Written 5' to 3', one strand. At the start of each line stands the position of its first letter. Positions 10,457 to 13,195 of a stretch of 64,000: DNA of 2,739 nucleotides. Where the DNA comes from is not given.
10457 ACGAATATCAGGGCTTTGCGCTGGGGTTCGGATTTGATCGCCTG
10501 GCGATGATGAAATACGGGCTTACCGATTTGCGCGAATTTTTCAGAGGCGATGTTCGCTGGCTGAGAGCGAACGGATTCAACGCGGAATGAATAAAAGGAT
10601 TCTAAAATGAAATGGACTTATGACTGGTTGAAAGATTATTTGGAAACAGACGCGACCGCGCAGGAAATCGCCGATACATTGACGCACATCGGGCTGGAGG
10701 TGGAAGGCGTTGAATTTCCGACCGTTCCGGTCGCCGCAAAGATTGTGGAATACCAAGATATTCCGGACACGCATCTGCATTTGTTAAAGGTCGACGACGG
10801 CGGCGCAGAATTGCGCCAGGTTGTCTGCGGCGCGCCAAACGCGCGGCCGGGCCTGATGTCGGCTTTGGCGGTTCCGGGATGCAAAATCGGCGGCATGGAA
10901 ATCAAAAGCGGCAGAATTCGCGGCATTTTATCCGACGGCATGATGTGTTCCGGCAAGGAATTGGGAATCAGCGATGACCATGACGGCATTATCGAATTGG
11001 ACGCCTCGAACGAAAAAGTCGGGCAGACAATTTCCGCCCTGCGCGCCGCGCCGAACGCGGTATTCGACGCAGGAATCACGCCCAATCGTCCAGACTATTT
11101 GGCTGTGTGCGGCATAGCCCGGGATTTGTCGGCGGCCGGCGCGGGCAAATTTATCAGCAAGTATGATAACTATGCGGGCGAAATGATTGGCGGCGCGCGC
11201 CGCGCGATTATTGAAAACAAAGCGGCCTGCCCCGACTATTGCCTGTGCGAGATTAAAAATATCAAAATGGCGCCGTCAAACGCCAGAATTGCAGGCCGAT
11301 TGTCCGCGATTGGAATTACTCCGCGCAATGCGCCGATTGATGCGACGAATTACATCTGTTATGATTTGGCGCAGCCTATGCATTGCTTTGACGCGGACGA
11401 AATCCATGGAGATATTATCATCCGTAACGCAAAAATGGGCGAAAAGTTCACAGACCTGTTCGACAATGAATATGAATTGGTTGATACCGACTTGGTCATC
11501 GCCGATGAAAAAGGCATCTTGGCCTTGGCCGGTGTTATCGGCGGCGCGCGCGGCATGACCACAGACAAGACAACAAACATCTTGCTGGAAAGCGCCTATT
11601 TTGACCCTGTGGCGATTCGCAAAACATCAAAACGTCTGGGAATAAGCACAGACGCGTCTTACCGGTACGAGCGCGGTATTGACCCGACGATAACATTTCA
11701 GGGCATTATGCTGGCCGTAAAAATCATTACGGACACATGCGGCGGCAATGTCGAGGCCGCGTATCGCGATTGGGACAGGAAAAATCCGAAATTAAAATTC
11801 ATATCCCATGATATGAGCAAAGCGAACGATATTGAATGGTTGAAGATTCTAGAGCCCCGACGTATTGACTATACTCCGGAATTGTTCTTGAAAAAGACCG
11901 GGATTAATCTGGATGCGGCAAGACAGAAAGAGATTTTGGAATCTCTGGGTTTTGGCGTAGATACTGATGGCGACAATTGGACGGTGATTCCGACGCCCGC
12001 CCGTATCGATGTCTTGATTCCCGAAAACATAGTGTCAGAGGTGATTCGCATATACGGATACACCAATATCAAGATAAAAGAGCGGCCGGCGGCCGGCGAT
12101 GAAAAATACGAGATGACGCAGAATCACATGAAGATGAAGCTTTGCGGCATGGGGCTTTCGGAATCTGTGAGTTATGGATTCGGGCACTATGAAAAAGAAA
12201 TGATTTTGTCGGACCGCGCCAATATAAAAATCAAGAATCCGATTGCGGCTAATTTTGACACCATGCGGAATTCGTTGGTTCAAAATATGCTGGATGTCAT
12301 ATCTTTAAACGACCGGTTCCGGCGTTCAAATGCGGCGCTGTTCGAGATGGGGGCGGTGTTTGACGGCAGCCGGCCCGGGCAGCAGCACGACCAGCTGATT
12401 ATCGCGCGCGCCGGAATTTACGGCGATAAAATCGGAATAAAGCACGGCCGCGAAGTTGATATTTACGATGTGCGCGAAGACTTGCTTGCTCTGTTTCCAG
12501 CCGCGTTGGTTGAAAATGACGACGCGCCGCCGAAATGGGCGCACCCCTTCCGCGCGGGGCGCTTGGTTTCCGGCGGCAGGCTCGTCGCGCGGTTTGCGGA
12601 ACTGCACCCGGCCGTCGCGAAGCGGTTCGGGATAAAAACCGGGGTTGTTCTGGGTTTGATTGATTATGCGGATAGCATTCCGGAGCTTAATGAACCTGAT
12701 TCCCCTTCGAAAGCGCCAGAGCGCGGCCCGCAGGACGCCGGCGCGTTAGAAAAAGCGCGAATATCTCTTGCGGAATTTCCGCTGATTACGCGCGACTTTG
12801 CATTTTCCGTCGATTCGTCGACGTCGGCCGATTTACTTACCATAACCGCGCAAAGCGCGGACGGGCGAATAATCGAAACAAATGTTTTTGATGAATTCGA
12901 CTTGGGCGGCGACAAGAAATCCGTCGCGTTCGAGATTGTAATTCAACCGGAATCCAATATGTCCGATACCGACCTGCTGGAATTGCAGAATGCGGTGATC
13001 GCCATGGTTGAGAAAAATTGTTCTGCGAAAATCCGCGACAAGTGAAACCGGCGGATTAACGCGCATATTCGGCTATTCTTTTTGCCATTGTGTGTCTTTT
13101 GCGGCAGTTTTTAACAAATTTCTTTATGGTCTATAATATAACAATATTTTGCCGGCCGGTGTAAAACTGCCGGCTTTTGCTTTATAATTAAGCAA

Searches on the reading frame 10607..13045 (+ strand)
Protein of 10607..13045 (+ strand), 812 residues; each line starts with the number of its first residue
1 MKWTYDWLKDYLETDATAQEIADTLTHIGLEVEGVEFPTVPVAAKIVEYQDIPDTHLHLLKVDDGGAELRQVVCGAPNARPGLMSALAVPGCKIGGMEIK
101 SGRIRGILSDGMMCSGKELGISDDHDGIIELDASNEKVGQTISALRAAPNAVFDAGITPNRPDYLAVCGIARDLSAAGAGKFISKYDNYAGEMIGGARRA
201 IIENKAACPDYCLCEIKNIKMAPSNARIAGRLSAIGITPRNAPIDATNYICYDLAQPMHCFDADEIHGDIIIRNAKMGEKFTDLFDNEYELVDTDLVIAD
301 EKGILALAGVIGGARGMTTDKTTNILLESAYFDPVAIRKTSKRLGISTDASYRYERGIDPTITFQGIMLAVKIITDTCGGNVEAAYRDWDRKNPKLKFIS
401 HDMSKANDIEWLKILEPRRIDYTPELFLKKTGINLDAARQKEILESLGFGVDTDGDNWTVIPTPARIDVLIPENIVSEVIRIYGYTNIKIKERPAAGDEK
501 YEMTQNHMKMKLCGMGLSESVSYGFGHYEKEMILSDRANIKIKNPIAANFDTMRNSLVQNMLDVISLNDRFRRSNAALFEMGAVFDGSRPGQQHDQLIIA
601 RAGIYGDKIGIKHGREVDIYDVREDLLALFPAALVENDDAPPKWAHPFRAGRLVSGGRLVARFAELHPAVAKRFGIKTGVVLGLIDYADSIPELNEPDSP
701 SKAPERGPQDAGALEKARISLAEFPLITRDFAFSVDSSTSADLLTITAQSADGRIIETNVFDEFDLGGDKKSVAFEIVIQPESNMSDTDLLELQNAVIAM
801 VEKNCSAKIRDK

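Call 25: search_protein_families(library=pfam, proteins=[window:10607-13045:+], max_evalue=0.00001)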
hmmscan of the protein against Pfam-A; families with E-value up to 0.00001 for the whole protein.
window:10607-13045:+ (812 aa): 5 families
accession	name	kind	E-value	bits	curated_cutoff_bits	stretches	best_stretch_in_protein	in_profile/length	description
PF03483.22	B3_4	-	3e-59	200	29.3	1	207-379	1-174/174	B3/4 domain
PF17759.6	tRNA_synthFbeta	-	1.2e-28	100.4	22.4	1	498-682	15-209/214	Phenylalanyl tRNA synthetase beta chain CLM domain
PF03484.21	B5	-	7.5e-18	64.9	28.6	1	422-485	3-67/67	tRNA synthetase B5 domain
PF01588.26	tRNA_bind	-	2e-13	50.6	27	1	44-136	4-92/96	Putative tRNA binding domain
PF03147.19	FDX-ACB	-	2.9e-10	40.9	31.1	1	723-810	2-94/94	Ferredoxin-fold anticodon binding domain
